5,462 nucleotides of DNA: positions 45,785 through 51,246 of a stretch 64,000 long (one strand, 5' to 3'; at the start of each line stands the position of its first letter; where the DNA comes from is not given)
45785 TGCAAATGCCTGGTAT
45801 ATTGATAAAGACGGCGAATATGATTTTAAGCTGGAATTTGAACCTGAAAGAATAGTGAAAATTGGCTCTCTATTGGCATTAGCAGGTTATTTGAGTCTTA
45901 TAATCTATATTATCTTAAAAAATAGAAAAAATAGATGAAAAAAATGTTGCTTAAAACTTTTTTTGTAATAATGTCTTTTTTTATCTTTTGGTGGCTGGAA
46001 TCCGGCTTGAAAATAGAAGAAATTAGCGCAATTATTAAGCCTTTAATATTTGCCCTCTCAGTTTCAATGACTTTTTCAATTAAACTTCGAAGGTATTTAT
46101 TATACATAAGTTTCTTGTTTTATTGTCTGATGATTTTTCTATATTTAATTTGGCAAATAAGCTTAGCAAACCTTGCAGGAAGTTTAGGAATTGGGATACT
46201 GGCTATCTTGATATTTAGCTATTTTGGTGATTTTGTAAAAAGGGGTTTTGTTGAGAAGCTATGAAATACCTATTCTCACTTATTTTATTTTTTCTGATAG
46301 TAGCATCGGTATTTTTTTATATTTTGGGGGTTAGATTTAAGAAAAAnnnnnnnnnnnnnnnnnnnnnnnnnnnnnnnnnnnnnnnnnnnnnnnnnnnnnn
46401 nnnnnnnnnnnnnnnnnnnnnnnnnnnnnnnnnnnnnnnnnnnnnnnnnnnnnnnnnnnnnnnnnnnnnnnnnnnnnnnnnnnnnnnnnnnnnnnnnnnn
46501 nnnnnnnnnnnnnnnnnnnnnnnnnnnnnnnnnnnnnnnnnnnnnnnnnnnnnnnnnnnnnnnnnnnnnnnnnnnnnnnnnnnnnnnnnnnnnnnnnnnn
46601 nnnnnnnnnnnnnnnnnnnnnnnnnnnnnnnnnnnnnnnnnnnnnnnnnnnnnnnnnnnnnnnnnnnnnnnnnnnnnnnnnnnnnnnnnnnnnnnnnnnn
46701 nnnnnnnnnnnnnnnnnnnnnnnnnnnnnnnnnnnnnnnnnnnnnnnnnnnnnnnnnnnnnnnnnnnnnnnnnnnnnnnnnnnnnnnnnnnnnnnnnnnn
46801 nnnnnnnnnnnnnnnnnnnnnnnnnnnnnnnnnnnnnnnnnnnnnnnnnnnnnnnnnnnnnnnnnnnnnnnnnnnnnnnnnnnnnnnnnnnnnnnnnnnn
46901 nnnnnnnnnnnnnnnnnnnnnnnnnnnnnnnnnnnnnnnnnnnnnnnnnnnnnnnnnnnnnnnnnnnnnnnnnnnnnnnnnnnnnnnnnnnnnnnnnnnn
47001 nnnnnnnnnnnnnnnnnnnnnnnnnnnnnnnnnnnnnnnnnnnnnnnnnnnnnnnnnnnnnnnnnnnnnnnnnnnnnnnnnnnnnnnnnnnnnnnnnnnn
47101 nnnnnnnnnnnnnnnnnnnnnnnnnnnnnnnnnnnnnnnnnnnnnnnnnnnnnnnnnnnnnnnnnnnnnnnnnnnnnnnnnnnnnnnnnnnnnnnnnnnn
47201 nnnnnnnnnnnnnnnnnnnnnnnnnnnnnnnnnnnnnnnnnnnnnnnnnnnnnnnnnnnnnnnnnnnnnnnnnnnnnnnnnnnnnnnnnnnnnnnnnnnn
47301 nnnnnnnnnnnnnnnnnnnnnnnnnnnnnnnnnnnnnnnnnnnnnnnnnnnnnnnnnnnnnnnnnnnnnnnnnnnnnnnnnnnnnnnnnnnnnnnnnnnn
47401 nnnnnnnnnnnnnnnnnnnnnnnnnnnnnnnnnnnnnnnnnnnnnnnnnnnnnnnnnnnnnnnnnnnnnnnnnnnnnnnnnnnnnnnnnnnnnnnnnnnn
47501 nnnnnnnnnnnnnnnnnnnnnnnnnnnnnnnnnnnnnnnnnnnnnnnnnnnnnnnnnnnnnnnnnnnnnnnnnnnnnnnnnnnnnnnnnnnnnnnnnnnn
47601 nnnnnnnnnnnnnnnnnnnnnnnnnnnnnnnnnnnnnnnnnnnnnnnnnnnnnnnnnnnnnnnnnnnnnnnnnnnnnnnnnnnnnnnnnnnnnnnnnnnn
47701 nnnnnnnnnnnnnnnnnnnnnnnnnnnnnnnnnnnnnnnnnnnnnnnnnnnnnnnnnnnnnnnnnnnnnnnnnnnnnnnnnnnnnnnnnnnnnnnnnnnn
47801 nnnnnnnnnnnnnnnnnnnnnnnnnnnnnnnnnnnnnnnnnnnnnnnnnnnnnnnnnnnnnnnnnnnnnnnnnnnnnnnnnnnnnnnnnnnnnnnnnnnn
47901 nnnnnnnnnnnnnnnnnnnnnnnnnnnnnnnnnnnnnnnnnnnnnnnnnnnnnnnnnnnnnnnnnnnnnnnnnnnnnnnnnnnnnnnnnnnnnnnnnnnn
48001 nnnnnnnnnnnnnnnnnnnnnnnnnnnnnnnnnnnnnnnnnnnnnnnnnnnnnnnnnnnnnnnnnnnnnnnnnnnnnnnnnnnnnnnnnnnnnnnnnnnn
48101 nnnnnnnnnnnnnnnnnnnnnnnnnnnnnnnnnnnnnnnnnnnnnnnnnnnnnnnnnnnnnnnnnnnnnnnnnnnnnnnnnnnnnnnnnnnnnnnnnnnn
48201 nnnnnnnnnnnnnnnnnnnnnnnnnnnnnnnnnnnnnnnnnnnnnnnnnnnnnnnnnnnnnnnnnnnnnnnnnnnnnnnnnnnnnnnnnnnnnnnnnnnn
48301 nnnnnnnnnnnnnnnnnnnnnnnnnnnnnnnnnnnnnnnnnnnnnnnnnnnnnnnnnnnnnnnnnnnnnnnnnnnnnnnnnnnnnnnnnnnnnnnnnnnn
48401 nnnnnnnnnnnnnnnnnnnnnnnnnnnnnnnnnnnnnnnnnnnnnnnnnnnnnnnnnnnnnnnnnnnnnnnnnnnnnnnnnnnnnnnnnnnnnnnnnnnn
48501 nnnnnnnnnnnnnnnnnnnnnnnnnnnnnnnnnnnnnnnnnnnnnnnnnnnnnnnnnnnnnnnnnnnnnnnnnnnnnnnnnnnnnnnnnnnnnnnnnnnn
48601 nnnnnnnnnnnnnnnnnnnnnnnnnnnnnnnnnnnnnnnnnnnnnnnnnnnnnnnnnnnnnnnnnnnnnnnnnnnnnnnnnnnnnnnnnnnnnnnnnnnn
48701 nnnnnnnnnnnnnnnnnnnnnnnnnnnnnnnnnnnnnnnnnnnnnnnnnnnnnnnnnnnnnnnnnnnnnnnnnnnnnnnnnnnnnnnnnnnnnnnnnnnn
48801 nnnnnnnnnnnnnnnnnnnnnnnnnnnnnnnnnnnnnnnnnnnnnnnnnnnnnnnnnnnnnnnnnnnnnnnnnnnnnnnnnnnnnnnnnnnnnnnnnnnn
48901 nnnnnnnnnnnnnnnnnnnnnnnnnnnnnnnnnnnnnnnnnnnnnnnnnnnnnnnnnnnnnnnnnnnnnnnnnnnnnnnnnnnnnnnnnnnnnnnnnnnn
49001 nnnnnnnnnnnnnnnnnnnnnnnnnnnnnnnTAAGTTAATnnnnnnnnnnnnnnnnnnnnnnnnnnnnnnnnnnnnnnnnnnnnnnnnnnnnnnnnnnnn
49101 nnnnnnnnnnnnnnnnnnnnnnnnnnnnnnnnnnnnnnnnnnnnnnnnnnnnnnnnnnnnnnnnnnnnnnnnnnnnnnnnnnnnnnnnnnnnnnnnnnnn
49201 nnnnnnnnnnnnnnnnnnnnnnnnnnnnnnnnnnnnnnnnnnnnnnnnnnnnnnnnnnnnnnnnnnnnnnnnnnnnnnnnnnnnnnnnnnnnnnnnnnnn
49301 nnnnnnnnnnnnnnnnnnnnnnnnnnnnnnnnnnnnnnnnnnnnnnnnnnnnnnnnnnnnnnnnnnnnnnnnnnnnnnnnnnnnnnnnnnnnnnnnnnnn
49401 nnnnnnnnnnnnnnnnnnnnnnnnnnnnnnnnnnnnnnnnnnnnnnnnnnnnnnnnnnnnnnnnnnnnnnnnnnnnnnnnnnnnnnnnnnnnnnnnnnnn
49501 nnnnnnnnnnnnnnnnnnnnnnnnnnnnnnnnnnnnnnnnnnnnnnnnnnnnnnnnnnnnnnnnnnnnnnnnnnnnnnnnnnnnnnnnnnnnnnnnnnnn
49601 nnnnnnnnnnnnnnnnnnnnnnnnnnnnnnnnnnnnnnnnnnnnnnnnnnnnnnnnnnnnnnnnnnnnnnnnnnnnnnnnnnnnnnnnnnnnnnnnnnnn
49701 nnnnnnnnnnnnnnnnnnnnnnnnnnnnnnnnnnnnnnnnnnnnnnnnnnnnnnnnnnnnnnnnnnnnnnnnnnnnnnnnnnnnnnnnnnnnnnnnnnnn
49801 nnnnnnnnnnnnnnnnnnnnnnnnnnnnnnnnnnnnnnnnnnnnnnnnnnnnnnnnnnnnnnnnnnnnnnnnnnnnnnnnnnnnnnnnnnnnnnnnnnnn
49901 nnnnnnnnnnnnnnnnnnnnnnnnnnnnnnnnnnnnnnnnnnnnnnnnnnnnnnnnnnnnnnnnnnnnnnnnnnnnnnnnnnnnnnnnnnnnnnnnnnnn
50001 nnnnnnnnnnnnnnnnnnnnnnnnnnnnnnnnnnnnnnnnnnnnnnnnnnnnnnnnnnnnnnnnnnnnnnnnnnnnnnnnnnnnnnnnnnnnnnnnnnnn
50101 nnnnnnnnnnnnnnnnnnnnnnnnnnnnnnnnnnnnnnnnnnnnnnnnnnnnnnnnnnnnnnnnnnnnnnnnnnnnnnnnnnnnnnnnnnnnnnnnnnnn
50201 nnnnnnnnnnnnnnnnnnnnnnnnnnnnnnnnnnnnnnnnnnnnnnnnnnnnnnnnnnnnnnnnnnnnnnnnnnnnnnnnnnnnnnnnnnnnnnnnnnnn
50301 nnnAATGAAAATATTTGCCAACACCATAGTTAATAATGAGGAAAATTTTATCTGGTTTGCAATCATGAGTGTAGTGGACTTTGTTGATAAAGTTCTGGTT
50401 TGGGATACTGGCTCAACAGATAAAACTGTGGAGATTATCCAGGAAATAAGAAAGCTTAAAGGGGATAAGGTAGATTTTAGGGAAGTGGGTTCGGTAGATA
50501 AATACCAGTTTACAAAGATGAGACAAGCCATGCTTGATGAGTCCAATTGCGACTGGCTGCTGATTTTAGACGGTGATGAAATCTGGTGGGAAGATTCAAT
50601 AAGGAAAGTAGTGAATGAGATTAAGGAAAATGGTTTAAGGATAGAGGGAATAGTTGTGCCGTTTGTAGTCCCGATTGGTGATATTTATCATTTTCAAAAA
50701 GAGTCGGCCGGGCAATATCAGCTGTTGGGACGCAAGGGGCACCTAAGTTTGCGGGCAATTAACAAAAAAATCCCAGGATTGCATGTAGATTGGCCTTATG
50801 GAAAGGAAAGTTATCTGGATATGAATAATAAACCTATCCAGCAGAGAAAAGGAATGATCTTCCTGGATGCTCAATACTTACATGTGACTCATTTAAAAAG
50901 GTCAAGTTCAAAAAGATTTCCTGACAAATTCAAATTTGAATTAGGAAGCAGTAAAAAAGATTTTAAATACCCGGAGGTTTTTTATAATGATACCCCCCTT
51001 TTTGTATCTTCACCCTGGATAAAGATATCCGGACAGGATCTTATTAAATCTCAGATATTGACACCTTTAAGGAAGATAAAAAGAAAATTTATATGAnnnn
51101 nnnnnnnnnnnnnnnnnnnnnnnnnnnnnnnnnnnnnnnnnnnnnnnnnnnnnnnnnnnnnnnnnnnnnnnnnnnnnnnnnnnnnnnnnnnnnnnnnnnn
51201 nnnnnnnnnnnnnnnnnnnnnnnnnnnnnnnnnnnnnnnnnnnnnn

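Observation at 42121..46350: Translationally coupled small membrane partners and a 29-aa micro-ORF between giants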

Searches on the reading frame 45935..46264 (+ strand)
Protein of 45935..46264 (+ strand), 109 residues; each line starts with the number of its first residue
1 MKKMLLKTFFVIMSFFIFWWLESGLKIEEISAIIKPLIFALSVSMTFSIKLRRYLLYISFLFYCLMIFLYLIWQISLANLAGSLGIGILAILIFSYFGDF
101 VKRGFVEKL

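Call 7: search_protein_families(library=pfam, proteins=[window:45935-46264:+], max_evalue=0.1)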
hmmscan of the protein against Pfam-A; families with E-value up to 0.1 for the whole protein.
window:45935-46264:+ (109 aa): 0 families

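Call 10: search_protein_families(library=ncbifam, proteins=[window:45935-46264:+], max_evalue=1)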
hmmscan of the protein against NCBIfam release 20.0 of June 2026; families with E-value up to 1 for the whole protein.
window:45935-46264:+ (109 aa): 0 families

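Call 38: predict_structure(alignment_id=A2)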
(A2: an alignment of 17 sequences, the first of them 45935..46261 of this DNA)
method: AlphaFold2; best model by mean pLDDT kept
length: 109 residues; sequences in the alignment: 17
mean_pLDDT: 84.2   pTM: 0.71
mean pLDDT of the five models: 84.2, 80.9, 78.2, 72.7, 63.2
residues with pLDDT >= 90: 34; 70-90: 66; 50-70: 7; < 50: 2
segments of 3 or more residues with pLDDT < 50: none
pLDDT, mean of each block of 10 residues (from residue 1): 81 87 75 85 86 90 93 90 91 85 61
secondary structure, 60 per line:
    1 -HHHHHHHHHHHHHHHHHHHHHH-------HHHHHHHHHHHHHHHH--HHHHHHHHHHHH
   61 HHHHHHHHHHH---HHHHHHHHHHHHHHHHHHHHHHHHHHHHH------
elements in order: H2-23 H31-46 H49-71 H75-103

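Call 43: fold_search(model_id=the predicted structure, library=pdb)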
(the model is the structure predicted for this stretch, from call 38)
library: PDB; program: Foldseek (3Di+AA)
matches with E <= 10: 16; with E <= 0.001: 0
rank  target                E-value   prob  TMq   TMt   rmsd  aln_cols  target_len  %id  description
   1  5mlz                  3.8e+00  0.16  0.33  0.12  10.2       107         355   20  Dolichyl phosphate mannose synthase in complex with GDP and Mg2+ (released 2017-08-09)
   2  8zme_R                4.2e+00  0.05  0.24  0.12  10.9       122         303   18  Protease-activated receptor-2 (PAR2)/miniG13 complex (released 2025-05-28)
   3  8q4h_C                4.5e+00  0.16  0.34  0.40  12.1        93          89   10  a membrane-bound menaquinol:organohalide oxidoreductase complex RDH complex (released 2023-10-18)
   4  4u4v                  6.6e+00  0.13  0.39  0.12   8.0       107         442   21  Structure of a nitrate/nitrite antiporter NarK in apo inward-open state (released 2015-07-15)
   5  8qae_C                6.9e+00  0.06  0.26  0.28  13.3        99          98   14  X-ray crystal structure of a de novo designed single-chain antiparallel 6-helix alpha-helical barrel, sc-apCC-6-SLLA (released 2024-07-03)
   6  5qst_D                6.9e+00  0.06  0.27  0.14  13.6       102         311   13  PanDDA analysis group deposition -- Crystal Structure of human STAG1 in complex with Z2447286438 (released 2019-08-21)
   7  9fw5                  6.9e+00  0.04  0.23  0.14  15.5       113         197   15  Retroaldolase 17 (RAD17) (released 2025-07-09)
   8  8e0m_I                7.7e+00  0.28  0.42  0.30   3.9        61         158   21  Homotrimeric variant of tcTRP9, BGL15 (released 2023-04-12)
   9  6rz6                  7.7e+00  0.04  0.19  0.07  11.2        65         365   20  Crystal structure of the human cysteinyl leukotriene receptor 2 in complex with ONO-2570366 (C2221 space group) (released 2019-12-11)
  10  4jr9_A                8.2e+00  0.20  0.45  0.15   3.7        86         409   21  Crystal structure of nitrate/nitrite exchanger NarK (released 2013-05-15)
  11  5ayn                  8.2e+00  0.07  0.32  0.12  10.3       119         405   12  Crystal structure of a bacterial homologue of iron transporter ferroportin in outward-facing state (released 2015-11-04)
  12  8e0m_A                8.6e+00  0.28  0.46  0.32   3.5        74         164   16  Homotrimeric variant of tcTRP9, BGL15 (released 2023-04-12)
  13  2gs4_A                8.6e+00  0.03  0.18  0.14  10.9        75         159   15  The crystal structure of the E.coli stress protein YciF. (released 2006-10-17)
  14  5qsu_D                9.1e+00  0.10  0.42  0.17  12.7       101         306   13  PanDDA analysis group deposition -- Crystal Structure of human STAG1 in complex with Z2856434926 (released 2019-08-21)
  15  8e0m_G                9.6e+00  0.21  0.46  0.33   5.2        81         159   16  Homotrimeric variant of tcTRP9, BGL15 (released 2023-04-12)
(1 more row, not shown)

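Call 45: search_protein_representatives(alignment_id=A2)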
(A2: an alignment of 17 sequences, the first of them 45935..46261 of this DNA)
Query: 17 sequences, 112 profile positions. Proteins with E-value up to 0.001 (for the whole library): 91; up to 1e-10: 65; up to 1e-30: 3. The best 91 are listed.
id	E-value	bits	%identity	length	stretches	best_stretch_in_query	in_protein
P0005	5.5e-37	142.8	-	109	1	5-112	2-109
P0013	7.9e-36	139.1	-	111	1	1-112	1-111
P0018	6.8e-34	132.8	-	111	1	1-112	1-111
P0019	1.7e-28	115.4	-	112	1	1-110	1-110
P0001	1.1e-25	106.4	-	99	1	23-112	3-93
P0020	1.9e-25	105.6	-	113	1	1-111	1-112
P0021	7.2e-25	103.8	-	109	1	1-110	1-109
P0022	1.0e-24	103.3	-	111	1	4-111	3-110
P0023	1.4e-23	99.7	-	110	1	3-111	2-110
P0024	2.4e-23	98.9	-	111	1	4-112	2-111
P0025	2.4e-23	98.9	-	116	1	1-111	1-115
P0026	1.2e-22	96.6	-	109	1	6-112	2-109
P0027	2.3e-22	95.7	-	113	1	1-112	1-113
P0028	1.8e-21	92.9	-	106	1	11-111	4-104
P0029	3.1e-21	92.1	-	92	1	23-111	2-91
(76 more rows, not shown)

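Call 46: search_solved_structures(query=A2, max_evalue=10, show_alignments=3)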
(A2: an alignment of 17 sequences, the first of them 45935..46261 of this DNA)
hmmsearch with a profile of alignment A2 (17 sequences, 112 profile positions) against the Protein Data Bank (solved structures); distinct sequences matched with E-value up to 10: 1.
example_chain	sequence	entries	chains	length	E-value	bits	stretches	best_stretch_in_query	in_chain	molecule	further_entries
7qep_O0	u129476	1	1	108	0.81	13.4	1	20-82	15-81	60S RIBOSOMAL PROTEIN L30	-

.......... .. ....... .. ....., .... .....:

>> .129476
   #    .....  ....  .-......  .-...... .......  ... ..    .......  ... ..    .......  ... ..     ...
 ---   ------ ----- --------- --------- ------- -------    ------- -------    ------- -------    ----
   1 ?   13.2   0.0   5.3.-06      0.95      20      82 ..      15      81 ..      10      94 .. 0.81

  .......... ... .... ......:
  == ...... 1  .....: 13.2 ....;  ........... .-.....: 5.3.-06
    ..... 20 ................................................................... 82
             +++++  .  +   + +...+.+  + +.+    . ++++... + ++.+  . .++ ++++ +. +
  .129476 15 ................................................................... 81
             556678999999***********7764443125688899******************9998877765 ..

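Call 68: search_protein_families(library=pfam, alignment_id=A5, max_evalue=1)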
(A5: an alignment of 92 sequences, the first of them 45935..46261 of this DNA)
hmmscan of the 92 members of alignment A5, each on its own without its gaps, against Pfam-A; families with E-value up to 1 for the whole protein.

A. member 1, window:45935-46261:+ (109 aa): 1 family
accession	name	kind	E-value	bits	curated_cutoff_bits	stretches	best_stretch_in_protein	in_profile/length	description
PF01899.21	MNHE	-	0.94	9.7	27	0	14-81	3-63/145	Na+/H+ ion antiporter subunit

B. families by the number of members that match (of 92 scanned): 81 families (the first 25 are shown)
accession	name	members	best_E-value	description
PF10060.15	DUF2298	5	0.0031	Uncharacterized membrane protein (DUF2298)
PF09843.14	DUF2070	4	0.091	Predicted membrane protein (DUF2070)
PF04193.19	PQ-loop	3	0.038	PQ loop repeat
PF07907.16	YibE_F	2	0.018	YibE/F-like protein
PF13346.12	ABC2_membrane_5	2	0.022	ABC-2 family transporter protein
PF24677.1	DUF7657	2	0.073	Domain of unknown function (DUF7657)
PF04632.18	FUSC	2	0.09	Fusaric acid resistance protein family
PF11168.14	DUF2955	2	0.15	Protein of unknown function (DUF2955)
PF00122.25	E1-E2_ATPase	2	0.17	E1-E2 ATPase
PF09925.14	DUF2157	2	0.32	Predicted membrane protein (DUF2157)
PF17329.7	DUF5367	1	6.3e-06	Family of unknown function (DUF5367)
PF03611.19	EIIC-GAT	1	0.00024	PTS system sugar-specific permease component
PF03739.19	LptF_LptG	1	0.0018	Lipopolysaccharide export system permease LptF/LptG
PF24709.1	DUF7670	1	0.0052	Domain of unknown function (DUF7670)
PF23021.3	6TM_2nd_PGAP2IP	1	0.0059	PGAP2IP, second transmembrane domain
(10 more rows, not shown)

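Call 99: list_cluster_members(proteins=[P0114, window:45935-46261:+, window:42121-42480:+, window:46261-46347:+, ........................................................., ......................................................, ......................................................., window:46347-49028:+])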
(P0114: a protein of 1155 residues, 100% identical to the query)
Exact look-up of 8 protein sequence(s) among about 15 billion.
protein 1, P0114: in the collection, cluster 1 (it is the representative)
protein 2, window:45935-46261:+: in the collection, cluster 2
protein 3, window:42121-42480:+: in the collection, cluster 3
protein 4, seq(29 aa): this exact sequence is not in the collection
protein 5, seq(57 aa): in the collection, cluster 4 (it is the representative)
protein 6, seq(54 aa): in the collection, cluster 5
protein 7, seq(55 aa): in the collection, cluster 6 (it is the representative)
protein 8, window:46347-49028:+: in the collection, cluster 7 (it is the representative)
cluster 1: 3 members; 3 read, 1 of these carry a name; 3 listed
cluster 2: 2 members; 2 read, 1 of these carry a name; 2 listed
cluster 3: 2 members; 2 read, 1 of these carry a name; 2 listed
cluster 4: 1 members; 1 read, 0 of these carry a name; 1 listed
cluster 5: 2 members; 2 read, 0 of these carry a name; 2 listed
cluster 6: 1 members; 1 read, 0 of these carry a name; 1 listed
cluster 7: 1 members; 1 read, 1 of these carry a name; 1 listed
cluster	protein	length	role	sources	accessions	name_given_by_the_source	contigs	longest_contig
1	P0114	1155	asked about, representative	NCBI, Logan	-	-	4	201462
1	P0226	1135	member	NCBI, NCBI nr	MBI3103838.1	DUF3367 domain-containing protein [Candidatus Daviesbacteria bacterium]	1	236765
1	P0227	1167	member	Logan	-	-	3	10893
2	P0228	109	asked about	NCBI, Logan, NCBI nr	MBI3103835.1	hypothetical protein HYZ05_02760 [Candidatus Daviesbacteria bacterium] | hypothetical protein [Candidatus Daviesbacteria bacterium]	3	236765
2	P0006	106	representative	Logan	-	-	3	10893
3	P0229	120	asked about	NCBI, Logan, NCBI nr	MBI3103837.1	hypothetical protein HYZ05_02770 [Candidatus Daviesbacteria bacterium] | hypothetical protein [Candidatus Daviesbacteria bacterium]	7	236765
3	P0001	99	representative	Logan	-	-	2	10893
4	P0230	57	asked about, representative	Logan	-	-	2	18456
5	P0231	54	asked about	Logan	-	-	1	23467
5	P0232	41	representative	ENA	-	-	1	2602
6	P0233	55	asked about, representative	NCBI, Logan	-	-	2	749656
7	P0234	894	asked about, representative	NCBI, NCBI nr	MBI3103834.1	hypothetical protein HYZ05_02755 [Candidatus Daviesbacteria bacterium] | hypothetical protein [Candidatus Daviesbacteria bacterium]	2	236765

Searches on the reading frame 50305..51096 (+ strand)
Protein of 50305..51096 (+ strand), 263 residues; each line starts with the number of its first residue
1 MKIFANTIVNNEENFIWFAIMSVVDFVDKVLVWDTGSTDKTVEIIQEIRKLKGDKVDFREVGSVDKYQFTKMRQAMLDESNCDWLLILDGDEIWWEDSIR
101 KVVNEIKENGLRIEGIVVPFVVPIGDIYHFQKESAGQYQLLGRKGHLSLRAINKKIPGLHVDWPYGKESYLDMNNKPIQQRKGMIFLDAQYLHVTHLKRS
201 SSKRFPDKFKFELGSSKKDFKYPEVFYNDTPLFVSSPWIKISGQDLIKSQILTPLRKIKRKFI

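Call 88: search_protein_families(library=pfam, proteins=[window:50305-51096:+], max_evalue=0.001)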
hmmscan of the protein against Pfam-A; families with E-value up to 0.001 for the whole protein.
window:50305-51096:+ (263 aa): 3 families
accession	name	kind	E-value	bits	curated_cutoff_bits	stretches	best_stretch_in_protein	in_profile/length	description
PF00535.33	Glycos_transf_2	-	1.4e-12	48.3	23.3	1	10-132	7-129/168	Glycosyl transferase family 2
PF13704.12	Glyco_tranf_2_4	-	1.1e-06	29.5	27.5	1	26-98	17-88/98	Glycosyl transferase family 2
PF10111.15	Glyco_tranf_2_2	-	0.00013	22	27.3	1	25-124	24-123/276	Glycosyltransferase like family 2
